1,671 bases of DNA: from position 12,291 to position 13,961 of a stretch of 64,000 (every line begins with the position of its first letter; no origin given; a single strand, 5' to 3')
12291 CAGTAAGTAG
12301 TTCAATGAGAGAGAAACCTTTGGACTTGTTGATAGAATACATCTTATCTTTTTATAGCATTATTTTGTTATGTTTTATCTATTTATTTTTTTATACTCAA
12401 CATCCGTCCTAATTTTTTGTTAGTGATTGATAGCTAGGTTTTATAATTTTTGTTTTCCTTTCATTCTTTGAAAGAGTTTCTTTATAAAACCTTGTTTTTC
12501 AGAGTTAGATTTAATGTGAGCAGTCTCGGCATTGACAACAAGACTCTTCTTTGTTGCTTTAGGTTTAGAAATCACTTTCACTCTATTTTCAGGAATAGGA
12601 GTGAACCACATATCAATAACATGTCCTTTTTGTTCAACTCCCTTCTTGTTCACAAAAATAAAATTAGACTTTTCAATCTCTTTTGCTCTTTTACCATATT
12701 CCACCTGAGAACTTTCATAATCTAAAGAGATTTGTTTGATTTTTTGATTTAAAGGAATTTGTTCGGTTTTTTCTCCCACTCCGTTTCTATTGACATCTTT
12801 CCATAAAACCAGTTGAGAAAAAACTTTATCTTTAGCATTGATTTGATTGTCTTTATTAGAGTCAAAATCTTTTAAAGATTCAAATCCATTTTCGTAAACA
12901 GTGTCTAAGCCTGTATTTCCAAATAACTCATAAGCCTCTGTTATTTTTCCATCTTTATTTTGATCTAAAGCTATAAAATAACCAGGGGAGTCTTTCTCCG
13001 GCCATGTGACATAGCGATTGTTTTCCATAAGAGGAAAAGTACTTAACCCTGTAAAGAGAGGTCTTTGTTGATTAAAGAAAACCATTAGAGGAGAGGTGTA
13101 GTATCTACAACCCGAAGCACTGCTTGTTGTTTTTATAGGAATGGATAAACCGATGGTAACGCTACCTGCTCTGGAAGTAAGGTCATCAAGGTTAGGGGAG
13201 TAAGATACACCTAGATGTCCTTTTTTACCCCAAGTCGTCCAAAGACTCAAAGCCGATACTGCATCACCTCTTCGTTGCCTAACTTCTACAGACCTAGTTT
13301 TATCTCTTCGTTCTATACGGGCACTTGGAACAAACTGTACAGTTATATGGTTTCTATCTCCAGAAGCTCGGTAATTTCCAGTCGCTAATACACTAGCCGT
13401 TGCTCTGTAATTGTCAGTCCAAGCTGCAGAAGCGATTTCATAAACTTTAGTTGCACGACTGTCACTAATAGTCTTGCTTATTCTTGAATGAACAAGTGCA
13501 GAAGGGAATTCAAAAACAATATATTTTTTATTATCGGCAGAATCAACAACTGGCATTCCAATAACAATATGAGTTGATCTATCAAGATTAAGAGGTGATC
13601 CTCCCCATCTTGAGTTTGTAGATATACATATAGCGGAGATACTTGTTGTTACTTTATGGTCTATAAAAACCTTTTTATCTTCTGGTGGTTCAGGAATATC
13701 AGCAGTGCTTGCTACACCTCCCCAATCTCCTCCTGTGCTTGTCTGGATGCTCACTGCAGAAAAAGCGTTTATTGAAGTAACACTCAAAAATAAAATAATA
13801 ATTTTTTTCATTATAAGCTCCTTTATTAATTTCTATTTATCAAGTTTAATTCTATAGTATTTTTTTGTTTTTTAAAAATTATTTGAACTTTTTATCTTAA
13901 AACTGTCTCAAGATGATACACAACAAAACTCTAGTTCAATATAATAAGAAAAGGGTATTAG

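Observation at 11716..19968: Pilin-like operon whose PilX-type anchored member is a 1494-aa double RCC1-propeller protein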

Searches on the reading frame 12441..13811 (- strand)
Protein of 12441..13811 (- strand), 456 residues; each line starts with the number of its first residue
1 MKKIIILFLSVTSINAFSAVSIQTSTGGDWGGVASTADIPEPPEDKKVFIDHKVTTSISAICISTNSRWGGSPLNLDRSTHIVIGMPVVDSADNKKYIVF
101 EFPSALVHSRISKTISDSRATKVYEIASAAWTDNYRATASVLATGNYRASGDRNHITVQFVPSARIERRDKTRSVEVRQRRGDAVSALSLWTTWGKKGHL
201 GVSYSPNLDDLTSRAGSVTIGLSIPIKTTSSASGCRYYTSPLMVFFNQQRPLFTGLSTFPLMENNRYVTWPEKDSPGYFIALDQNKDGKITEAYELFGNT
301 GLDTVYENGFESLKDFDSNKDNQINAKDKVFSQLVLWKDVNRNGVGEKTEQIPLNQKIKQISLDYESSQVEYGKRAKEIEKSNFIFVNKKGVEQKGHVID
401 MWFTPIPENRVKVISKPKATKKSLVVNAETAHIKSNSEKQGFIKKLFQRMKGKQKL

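Call 3: search_protein_families(library=pfam, proteins=[window:12441-13811:-], max_evalue=1)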
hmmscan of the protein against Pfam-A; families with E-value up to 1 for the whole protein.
window:12441-13811:- (456 aa): 5 families
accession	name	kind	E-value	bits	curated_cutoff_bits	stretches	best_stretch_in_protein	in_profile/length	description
PF13202.12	EF-hand_5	-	0.011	15.6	25.9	1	278-291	4-17/25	EF hand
PF00036.39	EF-hand_1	-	0.013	15.4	25.4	0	281-292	8-19/29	EF hand domain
PF13499.12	EF-hand_7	-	0.061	14.1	30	0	279-326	8-59/67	EF-hand domain pair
PF13405.12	EF-hand_6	-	0.066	13.4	25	0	279-292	6-19/30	EF-hand domain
PF00404.24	Dockerin_1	-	0.099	13.3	22.9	0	313-328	33-48/57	Dockerin type I domain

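Call 4: search_protein_families(library=ncbifam, proteins=[window:12441-13811:-], max_evalue=1)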
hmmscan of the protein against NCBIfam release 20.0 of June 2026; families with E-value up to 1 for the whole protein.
window:12441-13811:- (456 aa): 0 families

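Call 8: find_encoding_contigs(protein=window:12441-13811:-, flank=10000, max_places=6)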
Protein window:12441-13811:- (456 aa): no gene with exactly this product is on record in the collection.

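Call 15: find_homologous_proteins(query=window:12441-13811:-, max_evalue=0.01)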
Query window:12441-13811:- (456 aa): 22 proteins with E <= 0.01 among 7668 candidates.
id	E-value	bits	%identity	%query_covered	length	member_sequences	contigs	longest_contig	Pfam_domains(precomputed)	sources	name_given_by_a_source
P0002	4.0e-121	423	47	90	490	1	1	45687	PF26745.1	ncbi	-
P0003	4.7e-113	396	43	98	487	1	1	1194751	PF26745.1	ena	-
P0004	2.0e-93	332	43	82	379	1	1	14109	PF26745.1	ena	-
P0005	3.2e-43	166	33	85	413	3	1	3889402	PF26745.1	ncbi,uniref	ncbi:EF-hand domain-containing protein [Bdellovibrio sp. HCB-162]|uniref:EF-hand domain-containing p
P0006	3.9e-41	159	50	38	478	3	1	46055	PF26745.1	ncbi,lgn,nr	ncbi:MAG: hypothetical protein JSU04_14950 [Bdellovibrionales bacterium]|nr:hypothetical protein [Bd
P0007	1.3e-40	158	32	88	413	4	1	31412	PF26745.1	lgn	-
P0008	1.8e-40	157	49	38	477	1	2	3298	PF26745.1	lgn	-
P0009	2.8e-40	157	33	76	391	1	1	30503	PF26745.1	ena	-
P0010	1.5e-38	151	34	77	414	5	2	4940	PF13202.13,PF26745.1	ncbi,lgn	-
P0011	7.0e-37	145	49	38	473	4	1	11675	PF26745.1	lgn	-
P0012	1.3e-36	145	32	75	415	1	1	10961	PF26745.1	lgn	-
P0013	4.4e-35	140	42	45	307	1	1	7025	PF13202.13,PF26745.1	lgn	-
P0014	1.1e-32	132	45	38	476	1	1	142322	PF26745.1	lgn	-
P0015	1.6e-32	131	46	38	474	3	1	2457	PF26745.1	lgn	-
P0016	6.8e-31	126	37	46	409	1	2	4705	PF26745.1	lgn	-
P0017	9.0e-31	125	43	38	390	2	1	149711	PF26745.1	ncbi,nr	ncbi:MAG: hypothetical protein H7328_06310 [Bdellovibrio sp.]|nr:hypothetical protein [Bdellovibrio 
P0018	6.3e-29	119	42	40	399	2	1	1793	PF26745.1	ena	-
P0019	4.9e-26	110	37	45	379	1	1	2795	PF13405.13,PF26745.1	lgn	-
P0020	1.5e-24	105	35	41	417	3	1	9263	PF13405.13,PF13202.13,PF00036.39,PF26745.1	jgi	-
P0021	2.7e-17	81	39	32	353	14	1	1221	PF13405.13,PF13499.13,PF13202.13,PF00036.39,PF26745.1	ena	-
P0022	1.1e-9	56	35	24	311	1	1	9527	PF26745.1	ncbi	-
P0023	9.5e-9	53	38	23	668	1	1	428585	PF26745.1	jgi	jgi:hypothetical protein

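Call 17: find_encoding_contigs(protein=P0003, flank=10000, max_places=2)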
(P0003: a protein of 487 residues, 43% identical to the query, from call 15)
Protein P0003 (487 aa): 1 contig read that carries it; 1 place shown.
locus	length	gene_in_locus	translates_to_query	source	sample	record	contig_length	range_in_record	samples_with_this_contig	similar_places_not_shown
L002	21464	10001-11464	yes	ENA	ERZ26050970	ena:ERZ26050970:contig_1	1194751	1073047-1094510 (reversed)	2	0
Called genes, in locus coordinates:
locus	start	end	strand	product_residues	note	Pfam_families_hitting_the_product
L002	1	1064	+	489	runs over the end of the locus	-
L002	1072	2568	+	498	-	PF00171:Aldedh, PF05893:LuxC (faint)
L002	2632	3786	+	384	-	PF02771:Acyl-CoA_dh_N, PF02770:Acyl-CoA_dh_M, PF00441:Acyl-CoA_dh_1, PF22924:ACOX_C_alpha1 (weak), PF08028:Acyl-CoA_dh_2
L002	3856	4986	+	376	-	PF00378:ECH_1, PF16113:ECH_2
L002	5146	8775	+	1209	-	PF25390:WD40_RLD, PF00415:RCC1, PF13540:RCC1_2, PF00415:RCC1, PF13540:RCC1_2, PF00415:RCC1, PF25390:WD40_RLD, PF00415:RCC1, +10 more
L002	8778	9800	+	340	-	-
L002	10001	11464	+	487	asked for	PF26745:SPM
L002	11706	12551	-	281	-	PF03446:NAD_binding_2, PF14833:NAD_binding_11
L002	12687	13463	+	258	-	PF00378:ECH_1, PF16113:ECH_2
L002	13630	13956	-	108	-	PF01521:Fe-S_biosyn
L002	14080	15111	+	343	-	PF00145:DNA_methylase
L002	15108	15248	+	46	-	-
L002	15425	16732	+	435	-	-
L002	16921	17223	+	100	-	-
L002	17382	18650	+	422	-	PF16697:Yop-YscD_cpl, PF00498:FHA, PF00158:Sigma54_activat, PF14532:Sigma54_activ_2, PF00004:AAA (faint), PF07728:AAA_5, PF25601:AAA_lid_14, PF02954:HTH_8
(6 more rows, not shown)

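Call 18: find_encoding_contigs(protein=P0002, flank=10000, max_places=2)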
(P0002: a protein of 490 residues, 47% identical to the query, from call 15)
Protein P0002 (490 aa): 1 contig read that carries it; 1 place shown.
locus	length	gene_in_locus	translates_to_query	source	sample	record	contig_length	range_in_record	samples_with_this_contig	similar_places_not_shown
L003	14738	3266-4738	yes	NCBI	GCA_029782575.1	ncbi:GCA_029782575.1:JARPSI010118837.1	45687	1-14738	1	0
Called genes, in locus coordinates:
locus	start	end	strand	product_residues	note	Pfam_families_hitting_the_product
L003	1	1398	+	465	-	?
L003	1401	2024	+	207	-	-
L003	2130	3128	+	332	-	-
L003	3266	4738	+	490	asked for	PF26745:SPM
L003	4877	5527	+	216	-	-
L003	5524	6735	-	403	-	-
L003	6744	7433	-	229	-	PF15515:MvaI_BcnI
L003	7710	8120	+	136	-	-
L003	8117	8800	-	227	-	PF00512:HisKA, PF02518:HATPase_c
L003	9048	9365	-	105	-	PF00462:Glutaredoxin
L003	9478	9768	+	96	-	PF01844:HNH, PF14279:HNH_5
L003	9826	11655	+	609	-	PF02518:HATPase_c, PF13589:HATPase_c_3, PF09239:Topo-VIb_trans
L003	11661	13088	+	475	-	PF04406:TP6A_N, PF21180:TOP6A-Spo11_Toprim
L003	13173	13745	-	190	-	-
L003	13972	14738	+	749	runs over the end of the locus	PF00330:Aconitase, PF00694:Aconitase_C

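Call 19: find_encoding_contigs(protein=P0005, flank=10000, max_places=2)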
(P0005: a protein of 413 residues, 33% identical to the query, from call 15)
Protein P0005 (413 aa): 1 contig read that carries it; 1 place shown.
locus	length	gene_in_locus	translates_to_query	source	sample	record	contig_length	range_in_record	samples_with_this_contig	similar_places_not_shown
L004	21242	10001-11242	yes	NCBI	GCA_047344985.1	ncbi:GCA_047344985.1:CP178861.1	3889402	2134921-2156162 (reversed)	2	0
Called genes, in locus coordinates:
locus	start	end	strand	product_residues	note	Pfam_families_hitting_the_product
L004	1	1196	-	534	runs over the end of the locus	PF02690:Na_Pi_cotrans, PF01895:PhoU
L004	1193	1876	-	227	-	PF06912:DUF1275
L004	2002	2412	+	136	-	PF00293:NUDIX, PF14815:NUDIX_4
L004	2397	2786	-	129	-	PF04134:DCC1-like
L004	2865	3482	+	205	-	PF02190:LON_substr_bdg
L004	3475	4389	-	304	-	PF02628:COX15-CtaA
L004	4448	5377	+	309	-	PF01545:Cation_efflux, PF16916:ZT_dimer (weak)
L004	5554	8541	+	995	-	-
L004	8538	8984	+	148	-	-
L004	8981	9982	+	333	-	-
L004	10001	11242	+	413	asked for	PF26745:SPM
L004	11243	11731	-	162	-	PF00578:AhpC-TSA, PF08534:Redoxin, PF00255:GSHPx (weak), PF00085:Thioredoxin, PF13098:Thioredoxin_2 (weak), PF13905:Thioredoxin_8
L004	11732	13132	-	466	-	PF03109:ABC1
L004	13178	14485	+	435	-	PF00875:DNA_photolyase, PF03441:FAD_binding_7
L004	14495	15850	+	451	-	PF01370:Epimerase, PF05368:NmrA (weak), PF13460:NAD_binding_10 (faint), PF08338:DUF1731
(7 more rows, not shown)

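Call 20: find_encoding_contigs(protein=P0014, flank=10000, max_places=2)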
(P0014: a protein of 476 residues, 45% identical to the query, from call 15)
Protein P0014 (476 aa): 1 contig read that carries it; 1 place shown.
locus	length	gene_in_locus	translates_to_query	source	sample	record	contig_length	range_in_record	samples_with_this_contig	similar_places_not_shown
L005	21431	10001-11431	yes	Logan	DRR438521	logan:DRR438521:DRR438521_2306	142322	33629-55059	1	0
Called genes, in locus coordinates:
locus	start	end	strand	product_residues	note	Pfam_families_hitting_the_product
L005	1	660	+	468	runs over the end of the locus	PF00072:Response_reg, PF00158:Sigma54_activat, PF14532:Sigma54_activ_2, PF07728:AAA_5 (weak), PF25601:AAA_lid_14, PF02954:HTH_8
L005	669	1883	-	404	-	-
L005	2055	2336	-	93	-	-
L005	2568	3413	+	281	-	PF18810:PBECR2 (weak)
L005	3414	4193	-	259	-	-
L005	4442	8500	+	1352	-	-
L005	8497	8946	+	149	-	-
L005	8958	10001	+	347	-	-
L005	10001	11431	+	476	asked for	PF26745:SPM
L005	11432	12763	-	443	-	PF21687:T2SSK_1st, PF03934:T2SSK (weak)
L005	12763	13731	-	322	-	PF07963:N_methyl (weak), PF11612:T2SSJ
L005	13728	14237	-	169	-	PF07963:N_methyl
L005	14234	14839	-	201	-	PF07963:N_methyl (weak)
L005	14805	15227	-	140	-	PF07963:N_methyl, PF08334:T2SSG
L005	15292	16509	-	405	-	PF28597:T2SSF_N, PF00482:T2SSF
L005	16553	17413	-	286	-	-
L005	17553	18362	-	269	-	-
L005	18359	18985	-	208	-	PF00005:ABC_tran, PF02463:SMC_N, PF13304:AAA_21 (faint)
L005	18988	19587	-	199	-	PF14235:DUF4337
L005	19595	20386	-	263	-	PF02666:PS_Dcarbxylase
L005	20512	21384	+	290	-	PF12849:PBP_like_2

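Call 21: find_encoding_contigs(protein=P0017, flank=10000, max_places=2)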
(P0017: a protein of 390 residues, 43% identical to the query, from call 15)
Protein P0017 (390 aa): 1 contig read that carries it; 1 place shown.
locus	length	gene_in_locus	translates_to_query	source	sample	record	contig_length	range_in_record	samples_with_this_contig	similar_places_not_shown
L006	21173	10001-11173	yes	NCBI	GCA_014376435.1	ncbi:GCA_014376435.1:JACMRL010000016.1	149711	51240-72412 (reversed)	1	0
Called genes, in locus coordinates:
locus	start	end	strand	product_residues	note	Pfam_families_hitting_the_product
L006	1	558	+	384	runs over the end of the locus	-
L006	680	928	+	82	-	PF00571:CBS (weak)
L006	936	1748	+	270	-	PF01256:Carb_kinase, PF08543:Phos_pyr_kin (faint), PF02110:HK (faint)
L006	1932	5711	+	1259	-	PF00989:PAS, PF00989:PAS, PF13426:PAS_9, PF00989:PAS, PF08448:PAS_4, PF13426:PAS_9, PF01590:GAF, PF13185:GAF_2, +10 more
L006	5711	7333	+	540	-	PF00072:Response_reg, PF23198:PDE8A_N (faint), PF00512:HisKA, PF02518:HATPase_c, PF00072:Response_reg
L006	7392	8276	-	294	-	PF00126:HTH_1, PF03466:LysR_substrate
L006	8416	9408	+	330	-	PF03741:TerC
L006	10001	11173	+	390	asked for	PF26745:SPM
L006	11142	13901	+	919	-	-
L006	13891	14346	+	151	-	-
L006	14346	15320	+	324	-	-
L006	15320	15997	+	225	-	PF00117:GATase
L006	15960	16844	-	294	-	PF00892:EamA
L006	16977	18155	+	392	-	PF16683:TGase_elicitor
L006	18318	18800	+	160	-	PF02870:Methyltransf_1N, PF01035:DNA_binding_1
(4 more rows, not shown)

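Call 31: find_related_loci(query=A3, collection=genome_contigs, flank=10000)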
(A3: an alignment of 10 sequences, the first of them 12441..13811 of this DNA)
Query A3 (456 aa) in genome_contigs; peptide patterns used: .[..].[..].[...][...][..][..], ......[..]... (x = any residue, [..] = any of these).
600 stretches matched a pattern (row limit reached: there are more); 118 encode a relative of the query (tblastn E <= 1e-3); the best 80 are kept; 80 distinct loci.
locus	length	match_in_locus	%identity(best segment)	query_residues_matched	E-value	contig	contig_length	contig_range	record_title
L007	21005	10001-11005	36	52-416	4e-47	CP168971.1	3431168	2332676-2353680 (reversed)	Bdellovibrio bacteriovorus strain Bd16 chromosome, complete genome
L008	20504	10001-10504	52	235-405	3e-46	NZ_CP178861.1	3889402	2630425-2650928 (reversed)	Bdellovibrio sp. HCB-162 chromosome, complete genome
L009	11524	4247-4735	50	240-405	1e-42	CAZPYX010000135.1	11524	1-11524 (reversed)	MAG TPA_asm: uncultured Bdellovibrio sp. isolate binchicken_co185_152 genome assembly, contig: NODE_9086_length_11524_co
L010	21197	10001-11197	32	4-405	2e-44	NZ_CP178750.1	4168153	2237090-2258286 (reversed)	Bdellovibrio sp. HCB-110 chromosome, complete genome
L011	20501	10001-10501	44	235-405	1e-41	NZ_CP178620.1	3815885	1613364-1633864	Bdellovibrio sp. HCB290 chromosome, complete genome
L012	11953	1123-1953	36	153-417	2e-41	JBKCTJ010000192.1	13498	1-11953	MAG: Pseudobdellovibrionaceae bacterium isolate samp_2047_VAMB_1433 samp_2047_4587805, whole genome shotgun sequence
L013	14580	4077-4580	47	235-406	8e-41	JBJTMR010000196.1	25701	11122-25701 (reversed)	MAG: Bdellovibrio sp. isolate samp_4452_concoct_254 samp_4452_1523879, whole genome shotgun sequence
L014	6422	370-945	42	217-416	4e-40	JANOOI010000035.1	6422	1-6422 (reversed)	MAG: Bdellovibrio sp. isolate VAR_43_metabat_203_sub VAR_43_k141_205211, whole genome shotgun sequence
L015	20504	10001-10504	45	235-406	3e-40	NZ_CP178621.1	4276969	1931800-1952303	Bdellovibrio sp. HCB337 chromosome, complete genome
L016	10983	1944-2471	46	235-410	3e-40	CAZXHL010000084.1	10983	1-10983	MAG TPA_asm: uncultured Bacteriovorax sp. isolate SRP118108_co1_485 genome assembly, contig: NODE_5840_length_10983_cov_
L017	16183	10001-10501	46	235-405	3e-42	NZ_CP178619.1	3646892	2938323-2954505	Bdellovibrio sp. HCB288 chromosome, complete genome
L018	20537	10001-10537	48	220-405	2e-37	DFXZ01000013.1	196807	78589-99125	MAG TPA_asm: Bdellovibrio sp. UBA4095 UBA4095_contig_5468, whole genome shotgun sequence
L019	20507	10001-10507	41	235-407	7e-36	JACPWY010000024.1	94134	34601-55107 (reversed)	MAG: Deltaproteobacteria bacterium isolate NC_groundwater_823_Pr1_B-0.1um_55_34 Montesol18_Bp1_scaffold_651870, whole ge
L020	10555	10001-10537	39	218-403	2e-35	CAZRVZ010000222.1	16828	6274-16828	MAG TPA_asm: uncultured Pseudobdellovibrionaceae bacterium isolate binchicken_co203_350 genome assembly, contig: k141_13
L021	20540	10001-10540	42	226-406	3e-32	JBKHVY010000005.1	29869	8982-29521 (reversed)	MAG: Bacteriovoracia bacterium isolate B_bin_28_permissive NODE_5_length_29869_cov_5.390004, whole genome shotgun sequen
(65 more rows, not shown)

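Call 63: search_solved_structures(query=A3, max_evalue=1, show_alignments=2)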
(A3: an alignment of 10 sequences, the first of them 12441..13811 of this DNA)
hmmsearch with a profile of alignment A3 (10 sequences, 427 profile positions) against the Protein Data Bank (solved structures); distinct sequences matched with E-value up to 1: 9.
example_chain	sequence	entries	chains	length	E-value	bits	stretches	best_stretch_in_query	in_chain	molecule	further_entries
6sjw_A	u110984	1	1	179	1.4e-22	83.3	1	292-409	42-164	Iron-regulated protein FrpC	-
6sjx_A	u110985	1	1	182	1.5e-22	83.2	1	292-409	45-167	Iron-regulated protein FrpC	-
9qsb_A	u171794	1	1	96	0.04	15.9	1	279-339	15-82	Asr1131 protein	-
3khe_A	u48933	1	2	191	0.1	14.6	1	294-339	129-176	Calmodulin-like domain protein kinase isoform 3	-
3q5i_A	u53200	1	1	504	0.13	14.2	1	283-339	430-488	Protein kinase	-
3ul4_B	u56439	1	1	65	0.26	13.2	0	326-346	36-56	Cellulosome enzyme, dockerin type I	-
4rgj_A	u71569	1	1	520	0.38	12.7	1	296-341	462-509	Calcium-dependent protein kinase 4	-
4qox_A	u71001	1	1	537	0.41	12.6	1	296-341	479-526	Calcium-dependent protein kinase 4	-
3hzt_A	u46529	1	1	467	0.97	11.4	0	294-339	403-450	Calcium-dependent protein kinase 3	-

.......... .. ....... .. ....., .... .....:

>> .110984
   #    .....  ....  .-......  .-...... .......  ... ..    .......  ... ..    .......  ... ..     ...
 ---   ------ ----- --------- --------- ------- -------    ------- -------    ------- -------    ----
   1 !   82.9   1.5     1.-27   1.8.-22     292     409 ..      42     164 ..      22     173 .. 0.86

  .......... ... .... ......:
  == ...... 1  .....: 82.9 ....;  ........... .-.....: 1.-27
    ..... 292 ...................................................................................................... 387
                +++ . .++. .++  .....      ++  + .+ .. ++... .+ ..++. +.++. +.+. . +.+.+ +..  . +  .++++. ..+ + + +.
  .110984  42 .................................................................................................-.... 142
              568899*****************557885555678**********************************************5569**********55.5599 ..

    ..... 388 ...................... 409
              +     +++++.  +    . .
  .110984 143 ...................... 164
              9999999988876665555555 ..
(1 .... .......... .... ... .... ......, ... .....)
